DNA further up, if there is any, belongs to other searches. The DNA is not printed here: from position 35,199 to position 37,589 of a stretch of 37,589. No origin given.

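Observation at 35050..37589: AT-rich island without HIP1 sites encodes a translationally coupled HNH nuclease and DEAH helicase with an unknown C-terminal domain; the window cuts it off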

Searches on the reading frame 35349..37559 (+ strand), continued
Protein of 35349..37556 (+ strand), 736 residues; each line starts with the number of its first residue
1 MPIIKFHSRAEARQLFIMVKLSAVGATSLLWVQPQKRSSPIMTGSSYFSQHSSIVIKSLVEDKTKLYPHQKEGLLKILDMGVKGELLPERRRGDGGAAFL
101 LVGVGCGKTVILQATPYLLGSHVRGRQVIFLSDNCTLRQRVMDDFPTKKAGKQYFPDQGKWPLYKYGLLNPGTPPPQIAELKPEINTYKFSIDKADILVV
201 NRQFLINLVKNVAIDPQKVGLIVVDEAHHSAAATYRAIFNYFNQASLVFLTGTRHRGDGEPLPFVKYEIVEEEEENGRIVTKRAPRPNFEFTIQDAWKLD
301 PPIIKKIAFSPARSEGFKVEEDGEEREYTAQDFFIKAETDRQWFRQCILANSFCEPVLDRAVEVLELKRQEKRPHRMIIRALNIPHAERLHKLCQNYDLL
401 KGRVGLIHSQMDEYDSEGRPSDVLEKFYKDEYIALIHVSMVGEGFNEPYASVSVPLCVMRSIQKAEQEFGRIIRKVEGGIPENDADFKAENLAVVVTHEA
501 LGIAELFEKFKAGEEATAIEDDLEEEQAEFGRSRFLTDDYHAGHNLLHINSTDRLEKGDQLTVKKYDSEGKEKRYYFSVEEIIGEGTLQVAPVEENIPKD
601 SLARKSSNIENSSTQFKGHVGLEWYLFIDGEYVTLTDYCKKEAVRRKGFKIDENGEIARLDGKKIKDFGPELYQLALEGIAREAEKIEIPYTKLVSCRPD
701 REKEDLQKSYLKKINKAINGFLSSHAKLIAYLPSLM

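Call 75: find_related_loci(query=window:35472-37556:+, collection=metagenome_contigs, flank=6000)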
Query window:35472-37556:+ (695 aa) in metagenome_contigs; peptide patterns used: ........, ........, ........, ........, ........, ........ (x = any residue, [..] = any of these).
600 stretches matched a pattern (row limit reached: there are more); 1 encode a relative of the query (tblastn E <= 1e-3); 1 distinct loci.
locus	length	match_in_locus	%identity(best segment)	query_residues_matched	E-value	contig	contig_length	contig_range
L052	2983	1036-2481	74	1-483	0e+0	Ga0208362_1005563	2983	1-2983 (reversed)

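Call 82: search_protein_families(library=phrogs, proteins=[P0002], max_evalue=0.001)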
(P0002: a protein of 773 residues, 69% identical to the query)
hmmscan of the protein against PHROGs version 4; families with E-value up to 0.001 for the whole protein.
P0002 (773 aa): 2 families
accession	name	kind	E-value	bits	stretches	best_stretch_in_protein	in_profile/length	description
phrog_16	-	DNA, RNA and nucleotide metabolism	1.4e-24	87.4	1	21-485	269-621/986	DNA helicase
phrog_9690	-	DNA, RNA and nucleotide metabolism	0.00051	20.2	0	177-215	41-80/306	DNA helicase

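Call 85: search_dna_similar(query=P0002, collection=plasmids, mode=protein, max_evalue=1e-20, max_rows=20)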
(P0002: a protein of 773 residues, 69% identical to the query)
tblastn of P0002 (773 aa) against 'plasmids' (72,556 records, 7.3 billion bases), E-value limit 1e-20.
Records with a match: 19; places in all: 20; records where one place covers at least 80% of the query: 1.
Best place of each record, by identity: <60% 19.
By first word of the organism name: Leptospira 5; Aminobacter 3; Rhizobium 3; Rhodococcus 2; Gloeothece 1; Skermanella 1; Mycobacterium 1; Peribacillus 1; Paracoccus 1; Chroococcidiopsis 1.
By predicted mobility (MOB-suite, as given by PLSDB): non-mobilizable 14; conjugative 5.
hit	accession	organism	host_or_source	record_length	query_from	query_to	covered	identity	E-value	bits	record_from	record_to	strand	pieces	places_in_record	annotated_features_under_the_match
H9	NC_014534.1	Gloeothece verrucosa PCC 7822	fresh water in rice field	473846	1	762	99%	36.7%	7e-133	565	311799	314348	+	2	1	DEAD/DEAH box helicase family protein | HNH endonuclease signature motif containing protein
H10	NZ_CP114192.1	Aminobacter sp. NyZ550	-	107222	52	571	67%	25.3%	4e-23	113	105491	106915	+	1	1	none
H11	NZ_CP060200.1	Aminobacter sp. MDW-2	cell culture,soil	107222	52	571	67%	25.3%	4e-23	113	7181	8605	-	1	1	DEAD/DEAH box helicase family protein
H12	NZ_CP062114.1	Aminobacter sp. SR38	bacterial pure culture,soil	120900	52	571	67%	25.3%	4e-23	113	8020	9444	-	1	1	DEAD/DEAH box helicase family protein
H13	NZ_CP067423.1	Skermanella sp. TT6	Homo sapiens,single cell,skin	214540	52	571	67%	25.3%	5e-23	113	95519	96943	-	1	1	DEAD/DEAH box helicase family protein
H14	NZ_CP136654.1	Rhodococcus qingshengii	cell culture,soil from Antarctica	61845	50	468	54%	27.2%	2e-22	111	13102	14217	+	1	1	DEAD/DEAH box helicase family protein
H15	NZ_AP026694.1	Rhodococcus qingshengii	cruid oil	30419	50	468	54%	27.2%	2e-22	111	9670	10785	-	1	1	DEAD/DEAH box helicase family protein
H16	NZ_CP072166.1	Rhizobium sp. B21/90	Himalayan blackberry,cell culture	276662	52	468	54%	27.2%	1e-21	108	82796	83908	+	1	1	DEAD/DEAH box helicase family protein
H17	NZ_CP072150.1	Rhizobium sp. K1/93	Himalayan blackberry,cell culture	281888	52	468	54%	26.8%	1e-21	108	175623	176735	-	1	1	DEAD/DEAH box helicase family protein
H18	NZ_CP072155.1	Rhizobium sp. K15/93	Himalayan blackberry,cell culture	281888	52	468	54%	26.8%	1e-21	108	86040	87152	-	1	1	DEAD/DEAH box helicase family protein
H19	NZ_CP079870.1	Mycobacterium sp. SMC-4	Homo sapiens,sputum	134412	56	468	53%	26.6%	6e-21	106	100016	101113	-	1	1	DEAD/DEAH box helicase family protein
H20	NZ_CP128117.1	Peribacillus frigoritolerans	bacterial isolate,rhizosphere soil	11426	51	468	54%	25.9%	9e-22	109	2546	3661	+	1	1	DEAD/DEAH box helicase family protein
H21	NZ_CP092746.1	Leptospira interrogans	Homo sapiens,blood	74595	56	468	53%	25.3%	1e-21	108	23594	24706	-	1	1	DEAD/DEAH box helicase family protein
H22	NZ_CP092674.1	Leptospira interrogans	Homo sapiens,blood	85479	56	468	53%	25.3%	1e-21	108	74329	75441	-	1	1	DEAD/DEAH box helicase family protein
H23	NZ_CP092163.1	Leptospira interrogans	Homo sapiens,blood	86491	56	468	53%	25.3%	1e-21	108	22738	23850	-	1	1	DEAD/DEAH box helicase family protein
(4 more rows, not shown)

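Call 86: get_annotated_region(hit=H20, flank=4000)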
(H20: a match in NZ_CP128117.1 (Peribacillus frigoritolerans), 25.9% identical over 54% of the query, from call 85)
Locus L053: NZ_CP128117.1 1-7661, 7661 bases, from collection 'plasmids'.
description: Peribacillus frigoritolerans strain LN4 plasmid unnamed, complete sequence
organism: Peribacillus frigoritolerans (NCBI taxid 450367)
taxonomy: Bacteria; Bacillota; Bacilli; Bacillales; Bacillaceae; Peribacillus; Peribacillus frigoritolerans
host: -; source: bacterial isolate,rhizosphere soil; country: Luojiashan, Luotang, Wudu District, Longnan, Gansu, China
typing (MOB-suite, as given by PLSDB): non-mobilizable
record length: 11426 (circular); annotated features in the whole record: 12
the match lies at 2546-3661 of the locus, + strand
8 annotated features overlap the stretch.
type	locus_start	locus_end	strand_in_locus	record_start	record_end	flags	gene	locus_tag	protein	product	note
CDS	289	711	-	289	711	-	-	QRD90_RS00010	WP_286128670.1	cytidine deaminase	-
CDS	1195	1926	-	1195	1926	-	-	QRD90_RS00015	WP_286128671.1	hypothetical protein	-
CDS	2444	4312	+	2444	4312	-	-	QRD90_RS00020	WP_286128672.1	DEAD/DEAH box helicase family protein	-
CDS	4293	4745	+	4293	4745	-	-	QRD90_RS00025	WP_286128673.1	hypothetical protein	-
CDS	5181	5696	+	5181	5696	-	-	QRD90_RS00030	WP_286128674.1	helix-turn-helix domain-containing protein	-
CDS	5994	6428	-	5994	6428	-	-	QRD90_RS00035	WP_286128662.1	hypothetical protein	-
CDS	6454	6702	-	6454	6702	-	-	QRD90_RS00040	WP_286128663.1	hypothetical protein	-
CDS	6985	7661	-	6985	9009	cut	-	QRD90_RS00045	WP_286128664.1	pLS20_p028 family conjugation system transmembrane protein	-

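Call 87: get_annotated_region(hit=H14, flank=5000)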
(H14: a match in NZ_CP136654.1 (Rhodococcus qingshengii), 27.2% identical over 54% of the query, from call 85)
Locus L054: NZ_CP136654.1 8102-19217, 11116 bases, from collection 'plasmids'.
description: Rhodococcus qingshengii strain A29-k1 plasmid pCP61, complete sequence
organism: Rhodococcus qingshengii (NCBI taxid 334542)
taxonomy: Bacteria; Actinomycetota; Actinomycetes; Mycobacteriales; Nocardiaceae; Rhodococcus; Rhodococcus qingshengii
host: -; source: cell culture,soil from Antarctica; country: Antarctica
typing (MOB-suite, as given by PLSDB): non-mobilizable; replicon rep_cluster_1626
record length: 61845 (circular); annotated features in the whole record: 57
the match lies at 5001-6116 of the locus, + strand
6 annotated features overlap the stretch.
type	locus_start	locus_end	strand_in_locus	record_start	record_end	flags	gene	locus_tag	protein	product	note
CDS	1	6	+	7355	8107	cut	-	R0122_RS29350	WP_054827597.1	TetR/AcrR family transcriptional regulator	GO:0006355 - regulation of DNA-templated transcription [Evidence IEA]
CDS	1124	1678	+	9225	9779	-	-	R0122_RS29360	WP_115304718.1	PaaI family thioesterase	-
CDS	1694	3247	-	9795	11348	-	-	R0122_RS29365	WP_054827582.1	MFS transporter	-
CDS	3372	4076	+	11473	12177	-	-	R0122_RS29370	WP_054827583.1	TetR/AcrR family transcriptional regulator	GO:0006355 - regulation of DNA-templated transcription [Evidence IEA]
CDS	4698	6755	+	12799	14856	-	-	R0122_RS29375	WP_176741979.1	DEAD/DEAH box helicase family protein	-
CDS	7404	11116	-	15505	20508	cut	-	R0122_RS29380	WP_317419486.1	DEAD/DEAH box helicase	-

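Call 88: get_annotated_region(hit=H21, flank=5000)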
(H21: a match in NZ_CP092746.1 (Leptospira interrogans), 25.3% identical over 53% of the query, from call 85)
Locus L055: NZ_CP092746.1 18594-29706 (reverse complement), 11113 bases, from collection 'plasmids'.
description: Leptospira interrogans strain FMAS_PD1 plasmid pLiSL41, complete sequence
organism: Leptospira interrogans (NCBI taxid 173)
taxonomy: Bacteria; Spirochaetota; Spirochaetia; Leptospirales; Leptospiraceae; Leptospira; Leptospira interrogans
host: -; source: Homo sapiens,blood; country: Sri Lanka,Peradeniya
typing (MOB-suite, as given by PLSDB): non-mobilizable; replicon rep_cluster_216
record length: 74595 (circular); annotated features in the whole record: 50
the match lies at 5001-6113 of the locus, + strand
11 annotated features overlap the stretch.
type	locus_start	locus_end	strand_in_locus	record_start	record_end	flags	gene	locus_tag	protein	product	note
CDS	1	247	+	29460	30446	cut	-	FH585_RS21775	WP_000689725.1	AAA family ATPase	-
CDS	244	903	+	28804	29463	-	pnuC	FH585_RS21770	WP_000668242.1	nicotinamide riboside transporter PnuC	GO:0015890 - nicotinamide mononucleotide transport [Evidence IEA]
CDS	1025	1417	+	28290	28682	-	-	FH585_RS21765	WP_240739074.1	hypothetical protein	-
CDS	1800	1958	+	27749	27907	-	-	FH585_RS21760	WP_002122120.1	hypothetical protein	-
CDS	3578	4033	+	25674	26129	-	-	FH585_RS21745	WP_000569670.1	hypothetical protein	-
CDS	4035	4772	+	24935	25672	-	-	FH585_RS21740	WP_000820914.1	caspase family protein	GO:0006508 - proteolysis [Evidence IEA]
CDS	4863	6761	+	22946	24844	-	-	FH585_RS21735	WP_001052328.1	DEAD/DEAH box helicase family protein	-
CDS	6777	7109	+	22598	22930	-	-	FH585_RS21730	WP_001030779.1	hypothetical protein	-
CDS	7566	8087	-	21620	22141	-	-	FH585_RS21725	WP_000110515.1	hypothetical protein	-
CDS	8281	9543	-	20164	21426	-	-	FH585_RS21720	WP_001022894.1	zinc ribbon domain-containing protein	-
CDS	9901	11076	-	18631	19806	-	-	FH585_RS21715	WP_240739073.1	IS481 family transposase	-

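Call 94: search_protein_families(library=padloc, alignment_id=A5, max_evalue=1e-8)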
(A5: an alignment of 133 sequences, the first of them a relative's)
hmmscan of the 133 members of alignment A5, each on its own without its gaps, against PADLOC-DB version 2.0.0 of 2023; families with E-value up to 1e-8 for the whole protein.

A. member 1, L001:6314-7747:- (478 aa): 0 families

B. families by the number of members that match (of 133 scanned): 106 families (the first 25 are shown)
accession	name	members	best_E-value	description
PDLC04832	PDC-S03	4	3.4e-19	-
PDLC04135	mad3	3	1.6e-29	mads_3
PDLC04943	PDC-S17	2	1.8e-77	-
PDLC04833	PDC-S03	2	2.1e-45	-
PDLC02980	AriA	2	6.3e-14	-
PDLC04834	PDC-S03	2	3.2e-11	-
PDLC03299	MTase_II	1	6.2e-96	Type II methyltransferase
PDLC04835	PDC-S03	1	4.4e-46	-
PDLC04044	PD-T4-6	1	7.7e-43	-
PDLC04138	mad6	1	4e-40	mads_6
PDLC03371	MTase_II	1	1.3e-39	Type II methyltransferase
PDLC04045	PD-T4-6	1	3.9e-39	-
PDLC04042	PD-T4-6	1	4.5e-38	-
PDLC03816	RTasPolA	1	1.6e-36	DRT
PDLC04062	PD-T4-6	1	1.7e-36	-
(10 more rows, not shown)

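Call 95: search_protein_families(library=pfam, alignment_id=A5, max_evalue=0.00001)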
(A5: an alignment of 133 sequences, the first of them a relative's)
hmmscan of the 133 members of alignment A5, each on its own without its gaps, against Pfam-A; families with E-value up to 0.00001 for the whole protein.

A. member 1, L001:6314-7747:- (478 aa): 1 family
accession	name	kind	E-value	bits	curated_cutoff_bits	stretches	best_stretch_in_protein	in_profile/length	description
PF03055.21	RPE65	-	4.6e-122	408.9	27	1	21-476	3-468/469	Retinal pigment epithelial membrane protein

B. families by the number of members that match (of 133 scanned): 221 families (the first 25 are shown)
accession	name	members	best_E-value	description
PF05685.18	Uma2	8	6.4e-28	Putative restriction endonuclease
PF00005.33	ABC_tran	3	4.9e-35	ABC transporter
PF00589.27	Phage_integrase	3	1.5e-34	Phage integrase family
PF02518.31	HATPase_c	3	4.8e-31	Histidine kinase-, DNA gyrase B-, and HSP90-like ATPase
PF00072.30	Response_reg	3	7.9e-31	Response regulator receiver domain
PF02195.25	ParB_N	3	3.4e-29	ParB N-terminal domain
PF13614.12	AAA_31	3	2.3e-26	AAA domain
PF01656.29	CbiA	3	1e-19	CobQ/CobB/MinD/ParA nucleotide binding domain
PF10609.15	ParA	3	1.5e-07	NUBPL iron-transfer P-loop NTPase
PF02374.21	ArsA_ATPase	3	1.3e-06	Anion-transporting ATPase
PF00990.26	GGDEF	2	1.1e-36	Diguanylate cyclase, GGDEF domain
PF03466.25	LysR_substrate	2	3e-28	LysR substrate binding domain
PF00512.31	HisKA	2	5.2e-19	His Kinase A (phospho-acceptor) domain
PF00583.31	Acetyltransf_1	2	6e-19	Acetyltransferase (GNAT) family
PF13508.13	Acetyltransf_7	2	1.7e-16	Acetyltransferase (GNAT) domain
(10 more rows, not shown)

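Call 106: search_protein_families(library=pfam, proteins=[L041:205-954:+, L041:952-1758:-, L041:1860-2378:-, L041:3038-3907:+, L041:4215-4766:+, L041:4736-5281:+, L041:5268-6014:+, L041:9147-9590:-, L041:10064-11533:+, L041:11606-12328:+], max_evalue=0.001)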
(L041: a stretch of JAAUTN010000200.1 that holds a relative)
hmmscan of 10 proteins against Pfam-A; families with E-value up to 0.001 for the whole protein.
L041:205-954:+ (250 aa): 1 family
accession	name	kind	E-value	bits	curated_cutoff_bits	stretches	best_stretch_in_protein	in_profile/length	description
PF09570.16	RE_SinI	-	6.1e-36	124.2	22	1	60-227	52-216/218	SinI restriction endonuclease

L041:952-1758:- (269 aa): 1 family
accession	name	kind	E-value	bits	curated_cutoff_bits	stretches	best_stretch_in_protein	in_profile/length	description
PF00145.23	DNA_methylase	-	1.6e-26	93.9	22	1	15-220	119-322/324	C-5 cytosine-specific DNA methylase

L041:1860-2378:- (173 aa): 2 families
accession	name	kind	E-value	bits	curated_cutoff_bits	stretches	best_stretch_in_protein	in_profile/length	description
PF00145.23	DNA_methylase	-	5e-08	33.2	22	1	75-133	2-59/324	C-5 cytosine-specific DNA methylase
PF12728.13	HTH_17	-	2e-06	28.4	27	1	5-53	1-49/51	Helix-turn-helix domain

L041:3038-3907:+ (290 aa): 0 families

L041:4215-4766:+ (184 aa): 6 families
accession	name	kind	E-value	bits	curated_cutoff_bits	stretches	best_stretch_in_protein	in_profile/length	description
PF13614.12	AAA_31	-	2.3e-26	93.2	27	1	3-173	2-142/177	AAA domain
PF01656.29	CbiA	-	7.6e-15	55.4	25.4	1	5-146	1-72/125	CobQ/CobB/MinD/ParA nucleotide binding domain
PF10609.15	ParA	-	1.5e-07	31.6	27.1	1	3-47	4-48/246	NUBPL iron-transfer P-loop NTPase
PF00142.24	Fer4_NifH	-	7e-07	29.4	25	1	4-53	2-50/271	4Fe-4S iron sulfur cluster binding proteins, NifH/frxC family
PF02374.21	ArsA_ATPase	-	3.2e-06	27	24.3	1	4-62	2-59/305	Anion-transporting ATPase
PF06564.18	CBP_BcsQ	-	9.5e-05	22.5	21.3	1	5-55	4-53/234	Cellulose biosynthesis protein BcsQ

L041:4736-5281:+ (182 aa): 0 families

L041:5268-6014:+ (249 aa): 2 families
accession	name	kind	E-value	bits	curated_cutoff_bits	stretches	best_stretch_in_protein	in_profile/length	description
PF18735.6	HEPN_RiboL-PSP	-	9.6e-15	55.4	28.4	1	14-248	6-188/191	RiboL-PSP-HEPN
PF18737.6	HEPN_MAE_28990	-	1.8e-05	25.5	26.8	1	124-210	84-172/211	MAE_28990/MAE_18760-like HEPN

L041:9147-9590:- (148 aa): 1 family
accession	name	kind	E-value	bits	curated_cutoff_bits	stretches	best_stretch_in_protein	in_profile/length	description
PF03466.25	LysR_substrate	-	3e-28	99.1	28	1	3-147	63-208/209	LysR substrate binding domain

L041:10064-11533:+ (490 aa): 1 family
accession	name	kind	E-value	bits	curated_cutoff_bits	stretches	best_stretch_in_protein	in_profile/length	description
PF10282.15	Lactonase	-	1.7e-08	34.5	21.7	1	131-227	244-323/344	Lactonase, 7-bladed beta-propeller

L041:11606-12328:+ (241 aa): 0 families
